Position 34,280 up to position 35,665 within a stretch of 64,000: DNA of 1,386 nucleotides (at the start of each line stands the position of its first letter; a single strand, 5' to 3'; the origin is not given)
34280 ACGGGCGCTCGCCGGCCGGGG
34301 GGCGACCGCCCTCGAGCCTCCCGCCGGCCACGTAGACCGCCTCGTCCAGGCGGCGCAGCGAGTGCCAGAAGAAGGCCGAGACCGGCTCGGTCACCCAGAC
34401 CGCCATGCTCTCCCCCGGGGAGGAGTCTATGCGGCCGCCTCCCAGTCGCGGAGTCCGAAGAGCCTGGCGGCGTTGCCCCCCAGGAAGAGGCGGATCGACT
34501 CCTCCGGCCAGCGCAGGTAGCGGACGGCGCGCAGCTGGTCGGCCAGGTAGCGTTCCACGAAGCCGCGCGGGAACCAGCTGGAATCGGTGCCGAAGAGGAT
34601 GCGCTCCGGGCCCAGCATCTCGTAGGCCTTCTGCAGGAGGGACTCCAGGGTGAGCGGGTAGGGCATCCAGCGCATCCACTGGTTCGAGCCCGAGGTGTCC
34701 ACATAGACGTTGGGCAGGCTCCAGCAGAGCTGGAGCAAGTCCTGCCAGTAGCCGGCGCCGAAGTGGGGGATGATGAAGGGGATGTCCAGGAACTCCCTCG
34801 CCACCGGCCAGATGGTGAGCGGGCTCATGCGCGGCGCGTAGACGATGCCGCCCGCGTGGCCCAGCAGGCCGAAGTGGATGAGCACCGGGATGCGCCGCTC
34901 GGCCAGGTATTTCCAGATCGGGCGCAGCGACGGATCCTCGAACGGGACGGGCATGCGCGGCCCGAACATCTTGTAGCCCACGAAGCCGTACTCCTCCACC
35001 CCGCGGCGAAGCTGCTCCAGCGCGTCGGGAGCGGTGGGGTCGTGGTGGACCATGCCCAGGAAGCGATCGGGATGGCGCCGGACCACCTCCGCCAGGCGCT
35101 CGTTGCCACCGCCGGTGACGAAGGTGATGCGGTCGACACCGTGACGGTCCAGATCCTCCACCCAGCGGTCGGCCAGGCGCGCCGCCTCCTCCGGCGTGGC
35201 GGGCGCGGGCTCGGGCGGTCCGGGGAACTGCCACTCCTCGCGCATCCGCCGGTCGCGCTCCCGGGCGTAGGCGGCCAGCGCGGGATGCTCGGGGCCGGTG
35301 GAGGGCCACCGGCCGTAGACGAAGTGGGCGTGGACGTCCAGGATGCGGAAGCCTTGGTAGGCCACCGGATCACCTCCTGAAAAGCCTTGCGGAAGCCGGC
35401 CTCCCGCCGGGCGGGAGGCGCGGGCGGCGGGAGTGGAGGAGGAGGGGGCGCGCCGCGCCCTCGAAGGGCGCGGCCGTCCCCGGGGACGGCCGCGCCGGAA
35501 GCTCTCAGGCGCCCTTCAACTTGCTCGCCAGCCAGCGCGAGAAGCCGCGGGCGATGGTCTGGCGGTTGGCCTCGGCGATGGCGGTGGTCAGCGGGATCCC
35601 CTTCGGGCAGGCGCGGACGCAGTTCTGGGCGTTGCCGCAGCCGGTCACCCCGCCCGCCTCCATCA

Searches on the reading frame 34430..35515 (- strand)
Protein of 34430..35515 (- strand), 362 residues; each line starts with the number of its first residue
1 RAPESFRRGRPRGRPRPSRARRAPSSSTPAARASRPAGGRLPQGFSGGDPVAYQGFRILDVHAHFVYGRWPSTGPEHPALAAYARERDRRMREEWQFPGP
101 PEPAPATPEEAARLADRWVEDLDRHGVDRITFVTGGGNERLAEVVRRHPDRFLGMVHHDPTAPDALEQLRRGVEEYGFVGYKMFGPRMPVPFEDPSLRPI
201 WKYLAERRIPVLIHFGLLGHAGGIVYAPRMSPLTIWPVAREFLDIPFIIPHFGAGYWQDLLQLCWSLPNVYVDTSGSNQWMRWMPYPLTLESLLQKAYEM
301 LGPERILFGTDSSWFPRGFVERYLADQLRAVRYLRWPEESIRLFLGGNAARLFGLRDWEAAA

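Call 81: search_protein_families(library=pfam, proteins=[window:34430-35515:-], max_evalue=0.0001)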
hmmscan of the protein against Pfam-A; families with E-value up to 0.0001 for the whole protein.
window:34430-35515:- (362 aa): 1 family
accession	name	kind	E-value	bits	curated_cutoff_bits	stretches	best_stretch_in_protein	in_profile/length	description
PF04909.20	Amidohydro_2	-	1.1e-36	127.5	26.4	1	60-355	2-289/289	Amidohydrolase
